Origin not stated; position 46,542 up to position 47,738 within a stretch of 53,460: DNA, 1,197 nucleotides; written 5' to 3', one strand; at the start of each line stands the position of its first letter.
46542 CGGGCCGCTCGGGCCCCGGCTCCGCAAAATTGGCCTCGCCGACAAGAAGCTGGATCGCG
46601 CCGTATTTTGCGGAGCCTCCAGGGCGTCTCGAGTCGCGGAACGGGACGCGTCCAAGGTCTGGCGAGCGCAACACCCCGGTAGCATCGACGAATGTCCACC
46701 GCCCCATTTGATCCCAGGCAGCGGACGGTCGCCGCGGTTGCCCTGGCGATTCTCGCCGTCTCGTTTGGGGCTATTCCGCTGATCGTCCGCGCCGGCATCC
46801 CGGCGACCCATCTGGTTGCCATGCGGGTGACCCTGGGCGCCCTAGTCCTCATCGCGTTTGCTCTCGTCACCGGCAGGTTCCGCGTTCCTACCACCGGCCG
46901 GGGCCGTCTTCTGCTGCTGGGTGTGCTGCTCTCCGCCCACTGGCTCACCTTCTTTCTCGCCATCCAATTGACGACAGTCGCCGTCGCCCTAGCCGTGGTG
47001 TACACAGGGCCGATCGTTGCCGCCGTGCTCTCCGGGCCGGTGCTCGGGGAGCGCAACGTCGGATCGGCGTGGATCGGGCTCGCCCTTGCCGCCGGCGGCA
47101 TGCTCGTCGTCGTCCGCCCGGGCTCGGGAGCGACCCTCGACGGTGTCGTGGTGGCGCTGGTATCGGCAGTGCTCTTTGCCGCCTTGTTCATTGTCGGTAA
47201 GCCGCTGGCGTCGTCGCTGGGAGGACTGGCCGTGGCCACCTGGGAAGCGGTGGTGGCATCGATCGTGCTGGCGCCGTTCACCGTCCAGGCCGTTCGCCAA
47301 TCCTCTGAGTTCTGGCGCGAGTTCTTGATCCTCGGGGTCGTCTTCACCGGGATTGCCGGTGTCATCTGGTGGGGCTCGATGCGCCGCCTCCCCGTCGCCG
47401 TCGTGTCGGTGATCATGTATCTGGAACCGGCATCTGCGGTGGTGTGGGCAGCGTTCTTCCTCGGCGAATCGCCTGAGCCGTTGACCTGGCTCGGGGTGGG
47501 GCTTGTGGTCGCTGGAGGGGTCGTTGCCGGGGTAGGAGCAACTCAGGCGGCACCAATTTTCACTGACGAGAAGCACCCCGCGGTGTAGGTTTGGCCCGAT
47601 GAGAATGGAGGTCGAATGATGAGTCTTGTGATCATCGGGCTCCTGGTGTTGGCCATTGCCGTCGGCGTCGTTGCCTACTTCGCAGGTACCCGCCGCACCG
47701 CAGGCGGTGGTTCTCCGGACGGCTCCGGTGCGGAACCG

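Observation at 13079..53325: Dispersed ~100-nt hairpin-repeat family: six loci in 53 kb, each just after a stop codon and co-oriented with the upstream gene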

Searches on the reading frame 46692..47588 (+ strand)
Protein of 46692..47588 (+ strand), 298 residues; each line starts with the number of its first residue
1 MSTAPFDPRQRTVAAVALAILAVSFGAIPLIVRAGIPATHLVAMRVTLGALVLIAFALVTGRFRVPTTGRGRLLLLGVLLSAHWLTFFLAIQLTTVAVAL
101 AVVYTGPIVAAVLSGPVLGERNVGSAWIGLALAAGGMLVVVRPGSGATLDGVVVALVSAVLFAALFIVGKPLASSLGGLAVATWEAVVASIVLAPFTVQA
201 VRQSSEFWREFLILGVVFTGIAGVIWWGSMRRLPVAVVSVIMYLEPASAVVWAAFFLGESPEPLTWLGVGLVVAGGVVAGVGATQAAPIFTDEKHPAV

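Call 13: search_protein_families(library=pfam, proteins=[window:46692-47588:+])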
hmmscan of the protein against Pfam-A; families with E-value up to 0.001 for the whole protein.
window:46692-47588:+ (298 aa): 2 families
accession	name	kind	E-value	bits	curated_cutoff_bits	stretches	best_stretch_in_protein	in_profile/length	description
PF00892.27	EamA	-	7.6e-32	110.9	28.2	2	151-277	3-131/135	EamA-like transporter family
PF03151.22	TPT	-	0.00041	20.2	30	1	196-281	53-137/291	Triose-phosphate Transporter family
